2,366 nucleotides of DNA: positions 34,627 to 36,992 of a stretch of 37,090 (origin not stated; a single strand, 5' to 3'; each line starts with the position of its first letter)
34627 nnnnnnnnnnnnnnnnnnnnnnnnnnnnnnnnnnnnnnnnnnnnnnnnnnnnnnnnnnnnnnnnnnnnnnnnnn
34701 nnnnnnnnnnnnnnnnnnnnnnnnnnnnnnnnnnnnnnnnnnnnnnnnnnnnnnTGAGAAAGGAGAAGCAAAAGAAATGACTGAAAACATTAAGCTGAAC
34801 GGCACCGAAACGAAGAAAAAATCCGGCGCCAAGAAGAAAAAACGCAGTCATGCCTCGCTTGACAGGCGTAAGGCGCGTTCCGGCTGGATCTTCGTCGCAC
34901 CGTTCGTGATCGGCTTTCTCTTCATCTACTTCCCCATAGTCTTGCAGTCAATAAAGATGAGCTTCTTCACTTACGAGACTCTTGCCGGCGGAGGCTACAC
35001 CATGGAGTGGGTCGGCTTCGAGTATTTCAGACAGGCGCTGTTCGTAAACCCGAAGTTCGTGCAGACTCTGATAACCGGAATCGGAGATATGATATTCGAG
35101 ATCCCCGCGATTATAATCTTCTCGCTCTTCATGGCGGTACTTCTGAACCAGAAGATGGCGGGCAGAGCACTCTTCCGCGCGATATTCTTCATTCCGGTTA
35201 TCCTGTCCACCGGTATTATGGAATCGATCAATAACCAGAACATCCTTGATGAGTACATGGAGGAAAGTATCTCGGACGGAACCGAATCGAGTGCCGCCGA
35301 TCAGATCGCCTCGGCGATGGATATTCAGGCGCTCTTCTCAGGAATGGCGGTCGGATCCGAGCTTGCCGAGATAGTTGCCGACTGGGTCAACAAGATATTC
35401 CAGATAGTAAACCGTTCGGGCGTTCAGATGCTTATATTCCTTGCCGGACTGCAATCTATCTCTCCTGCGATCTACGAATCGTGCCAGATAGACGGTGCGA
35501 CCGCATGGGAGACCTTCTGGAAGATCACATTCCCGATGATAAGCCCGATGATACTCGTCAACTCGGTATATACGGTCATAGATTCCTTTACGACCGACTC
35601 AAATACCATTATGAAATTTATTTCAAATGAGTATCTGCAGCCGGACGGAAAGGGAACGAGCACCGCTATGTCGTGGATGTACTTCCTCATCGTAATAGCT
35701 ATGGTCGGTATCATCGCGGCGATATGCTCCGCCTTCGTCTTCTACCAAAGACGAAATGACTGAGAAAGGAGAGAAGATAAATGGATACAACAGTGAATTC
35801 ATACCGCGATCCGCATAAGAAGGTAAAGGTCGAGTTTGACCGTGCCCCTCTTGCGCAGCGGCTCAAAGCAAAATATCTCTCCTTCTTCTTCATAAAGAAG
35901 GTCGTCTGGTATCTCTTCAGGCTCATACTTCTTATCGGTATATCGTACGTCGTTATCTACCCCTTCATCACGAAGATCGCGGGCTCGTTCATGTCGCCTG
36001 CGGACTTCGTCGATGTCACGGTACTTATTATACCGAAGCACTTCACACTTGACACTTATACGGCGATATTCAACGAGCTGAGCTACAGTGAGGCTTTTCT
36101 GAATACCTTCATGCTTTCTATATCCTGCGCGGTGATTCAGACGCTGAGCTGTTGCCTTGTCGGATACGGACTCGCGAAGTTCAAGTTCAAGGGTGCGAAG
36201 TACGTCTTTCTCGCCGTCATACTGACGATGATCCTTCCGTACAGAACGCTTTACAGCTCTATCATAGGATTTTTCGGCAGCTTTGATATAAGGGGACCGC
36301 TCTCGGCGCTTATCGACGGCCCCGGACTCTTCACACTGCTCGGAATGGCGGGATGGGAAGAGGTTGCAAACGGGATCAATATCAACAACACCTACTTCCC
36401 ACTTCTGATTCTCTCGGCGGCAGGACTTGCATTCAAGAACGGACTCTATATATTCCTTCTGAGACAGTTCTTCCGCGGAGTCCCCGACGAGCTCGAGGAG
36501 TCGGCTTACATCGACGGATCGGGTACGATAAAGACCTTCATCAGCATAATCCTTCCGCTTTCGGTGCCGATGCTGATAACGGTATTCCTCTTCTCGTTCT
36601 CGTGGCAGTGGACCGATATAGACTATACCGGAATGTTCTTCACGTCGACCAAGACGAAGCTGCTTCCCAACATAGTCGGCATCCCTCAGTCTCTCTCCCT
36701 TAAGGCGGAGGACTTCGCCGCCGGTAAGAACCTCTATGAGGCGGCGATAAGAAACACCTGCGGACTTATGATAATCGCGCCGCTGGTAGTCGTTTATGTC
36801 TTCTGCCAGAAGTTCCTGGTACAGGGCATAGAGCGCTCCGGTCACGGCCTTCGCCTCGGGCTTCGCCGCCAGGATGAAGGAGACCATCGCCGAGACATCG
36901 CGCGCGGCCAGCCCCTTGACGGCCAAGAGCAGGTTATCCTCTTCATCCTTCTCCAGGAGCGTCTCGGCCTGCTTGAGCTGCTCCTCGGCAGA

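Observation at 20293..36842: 16-kb seven-gene surface/transport operon with no characterised counterpart known to me: candidate undescribed system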

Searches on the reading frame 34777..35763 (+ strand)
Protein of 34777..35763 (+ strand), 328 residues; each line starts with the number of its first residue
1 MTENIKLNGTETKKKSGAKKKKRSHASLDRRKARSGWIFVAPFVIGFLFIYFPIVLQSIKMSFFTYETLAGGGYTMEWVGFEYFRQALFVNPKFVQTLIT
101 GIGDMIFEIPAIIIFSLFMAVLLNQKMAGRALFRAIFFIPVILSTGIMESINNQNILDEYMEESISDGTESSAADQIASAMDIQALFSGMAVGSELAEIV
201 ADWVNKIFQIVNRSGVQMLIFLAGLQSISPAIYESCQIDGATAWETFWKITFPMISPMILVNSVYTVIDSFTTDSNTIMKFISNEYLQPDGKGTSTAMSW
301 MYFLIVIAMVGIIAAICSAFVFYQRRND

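Call 9: search_protein_families(library=pfam, proteins=[window:34777-35763:+], max_evalue=0.01)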
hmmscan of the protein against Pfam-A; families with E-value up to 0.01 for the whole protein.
window:34777-35763:+ (328 aa): 1 family
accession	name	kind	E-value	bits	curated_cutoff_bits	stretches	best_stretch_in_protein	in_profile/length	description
PF00528.27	BPD_transp_1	-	2.3e-09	37.7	26.4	1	216-316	67-171/184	Binding-protein-dependent transport system inner membrane component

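Call 11: search_protein_families(library=ncbifam, proteins=[window:34777-35763:+], max_evalue=0.01)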
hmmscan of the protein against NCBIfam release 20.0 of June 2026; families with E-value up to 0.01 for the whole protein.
window:34777-35763:+ (328 aa): 12 families
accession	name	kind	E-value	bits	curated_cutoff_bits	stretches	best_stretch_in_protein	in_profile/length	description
NF007852.0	PRK10561.1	equivalog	2.1e-09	37.7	335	1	215-272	171-232/295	sn-glycerol-3-phosphate ABC transporter permease UgpA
NF040932.1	ABC_arch_GlcU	equivalog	3.3e-06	27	340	1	213-271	147-202/272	glucose ABC transporter permease GlcU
TIGR00969.1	3a0106s02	subfamily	1.5e-05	24.6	240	1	226-266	167-207/272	sulfate ABC transporter permease subunit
NF008232.0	PRK10999.1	equivalog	1.9e-05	23.6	392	1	218-259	390-433/520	maltose ABC transporter permease MalF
NF008208.0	PRK10971.1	equivalog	0.00068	19.2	415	0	225-271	163-209/277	sulfate/thiosulfate ABC transporter permease CysT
NF008231.0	PRK10998.1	equivalog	0.0011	18.6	261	1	225-272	181-228/296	maltose ABC transporter permease MalG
TIGR01581.1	Mo_ABC_porter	hypoth_equivalog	0.0012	18.4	210.3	1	221-270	122-171/225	ABC transporter permease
TIGR02139.1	permease_CysT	equivalog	0.0015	18.2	246.1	0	225-262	155-192/265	sulfate ABC transporter permease subunit CysT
NF006939.0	PRK09421.1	equivalog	0.0015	18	262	1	225-304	116-189/230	molybdate ABC transporter permease subunit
NF040931.1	ABC_arch_GlcT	equivalog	0.0018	17.9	360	1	209-309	150-245/278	glucose ABC transporter permease GlcT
TIGR03262.1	PhnU2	equivalog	0.0021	16.7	593.25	1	217-283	424-490/546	putative 2-aminoethylphosphonate ABC transporter permease subunit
TIGR02141.1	modB_ABC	equivalog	0.0055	16.3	182.6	0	225-264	103-142/208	molybdate ABC transporter permease subunit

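Call 74: find_encoding_contigs(protein=window:34777-35763:+, flank=10000, max_places=4)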
Protein window:34777-35763:+ (328 aa): 22 contigs read that carry it; 4 places shown.
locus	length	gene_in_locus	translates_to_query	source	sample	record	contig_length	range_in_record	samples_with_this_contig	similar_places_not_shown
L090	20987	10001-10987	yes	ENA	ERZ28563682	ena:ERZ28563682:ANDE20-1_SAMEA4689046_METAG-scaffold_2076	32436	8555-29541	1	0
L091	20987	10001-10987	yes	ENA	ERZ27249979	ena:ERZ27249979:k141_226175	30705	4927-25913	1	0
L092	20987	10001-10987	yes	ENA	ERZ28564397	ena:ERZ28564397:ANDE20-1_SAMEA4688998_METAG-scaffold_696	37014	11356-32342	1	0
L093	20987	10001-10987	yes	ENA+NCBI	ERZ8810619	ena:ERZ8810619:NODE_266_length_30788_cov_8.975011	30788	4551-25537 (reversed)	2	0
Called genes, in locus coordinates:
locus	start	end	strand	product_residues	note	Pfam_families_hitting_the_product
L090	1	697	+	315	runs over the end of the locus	PF00528:BPD_transp_1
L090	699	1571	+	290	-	PF00528:BPD_transp_1 (weak)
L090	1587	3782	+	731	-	PF01436:NHL (faint), PF13432:TPR_16 (weak), PF04893:Yip1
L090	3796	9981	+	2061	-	PF18952:DUF5696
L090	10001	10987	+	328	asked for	PF00528:BPD_transp_1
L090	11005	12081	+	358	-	PF00528:BPD_transp_1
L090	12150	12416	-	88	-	-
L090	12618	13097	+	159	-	PF22811:Zn_ribbon_NrdR, PF03477:ATP-cone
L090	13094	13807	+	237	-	PF07505:DUF5131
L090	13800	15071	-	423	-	PF03952:Enolase_N, PF00113:Enolase_C, PF13378:MR_MLE_C (weak)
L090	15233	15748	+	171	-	-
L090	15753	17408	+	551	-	PF00370:FGGY_N, PF02782:FGGY_C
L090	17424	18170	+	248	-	-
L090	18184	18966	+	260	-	PF25087:GMPPB_C (faint), PF00132:Hexapep, PF14602:Hexapep_2 (weak)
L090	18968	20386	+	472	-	PF01406:tRNA-synt_1e, PF01921:tRNA-synt_1f (faint), PF09334:tRNA-synt_1g (faint)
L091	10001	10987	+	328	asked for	PF00528:BPD_transp_1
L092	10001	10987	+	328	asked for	PF00528:BPD_transp_1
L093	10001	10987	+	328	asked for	PF00528:BPD_transp_1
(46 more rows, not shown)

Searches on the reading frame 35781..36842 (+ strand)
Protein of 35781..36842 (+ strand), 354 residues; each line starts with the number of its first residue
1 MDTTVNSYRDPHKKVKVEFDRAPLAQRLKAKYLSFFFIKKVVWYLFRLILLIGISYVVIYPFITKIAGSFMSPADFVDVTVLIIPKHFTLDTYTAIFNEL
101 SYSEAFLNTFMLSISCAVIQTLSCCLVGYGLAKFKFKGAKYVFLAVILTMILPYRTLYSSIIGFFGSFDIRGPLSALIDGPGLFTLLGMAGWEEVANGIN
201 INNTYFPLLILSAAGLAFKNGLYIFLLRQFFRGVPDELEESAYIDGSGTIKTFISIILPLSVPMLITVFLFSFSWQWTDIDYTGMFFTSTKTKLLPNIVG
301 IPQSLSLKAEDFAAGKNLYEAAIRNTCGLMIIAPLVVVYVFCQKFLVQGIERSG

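Call 9: search_protein_families(library=pfam, proteins=[window:35781-36842:+], max_evalue=0.01)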
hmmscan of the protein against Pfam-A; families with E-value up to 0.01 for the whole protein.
window:35781-36842:+ (354 aa): 1 family
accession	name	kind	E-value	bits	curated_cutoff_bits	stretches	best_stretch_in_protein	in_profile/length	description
PF00528.27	BPD_transp_1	-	4.4e-12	46.5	26.4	1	127-350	4-182/184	Binding-protein-dependent transport system inner membrane component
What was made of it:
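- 35781..36843 (+): Permease P4 (MalG type), second pair; truncated in the window (354 of 358 aa, no stop codon). BPD_transp_1 E 4e-12 (call 9).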

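Call 11: search_protein_families(library=ncbifam, proteins=[window:35781-36842:+], max_evalue=0.01)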
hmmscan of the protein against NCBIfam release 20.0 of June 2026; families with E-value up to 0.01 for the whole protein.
window:35781-36842:+ (354 aa): 12 families
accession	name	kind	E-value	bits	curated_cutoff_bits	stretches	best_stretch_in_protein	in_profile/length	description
NF008210.0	PRK10973.1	equivalog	7.1e-17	62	297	1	222-350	157-276/281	sn-glycerol-3-phosphate ABC transporter permease UgpE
NF040932.1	ABC_arch_GlcU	equivalog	8.4e-15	55.1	340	2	198-350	126-264/272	glucose ABC transporter permease GlcU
NF008231.0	PRK10998.1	equivalog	5.1e-14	52.5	261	1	204-351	158-290/296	maltose ABC transporter permease MalG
TIGR01581.1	Mo_ABC_porter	hypoth_equivalog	1.2e-08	34.7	210.3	1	97-289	10-184/225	ABC transporter permease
NF007047.0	PRK09500.1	equivalog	7.6e-08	32.3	326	1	80-170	34-124/257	spermidine/putrescine ABC transporter permease PotC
NF007044.0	PRK09497.1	equivalog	1.5e-07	31.2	348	1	55-346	20-278/285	spermidine/putrescine ABC transporter permease PotB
NF040839.1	tungstate_WtpB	equivalog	8.4e-07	28.9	340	1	223-273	140-190/251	tungstate ABC transporter permease WtpB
TIGR02141.1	modB_ABC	equivalog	1.7e-06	27.8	182.6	1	113-274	7-146/208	molybdate ABC transporter permease subunit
NF006939.0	PRK09421.1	equivalog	1.8e-05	24.2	262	1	222-277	107-162/230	molybdate ABC transporter permease subunit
TIGR02139.1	permease_CysT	equivalog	4.5e-05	23.2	246.1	1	178-275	102-199/265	sulfate ABC transporter permease subunit CysT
NF008232.0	PRK10999.1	equivalog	0.0022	16.8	392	1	93-276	270-443/520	maltose ABC transporter permease MalF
NF007963.0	PRK10683.1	equivalog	0.0069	15.8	489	0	48-267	40-243/317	putrescine ABC transporter permease PotH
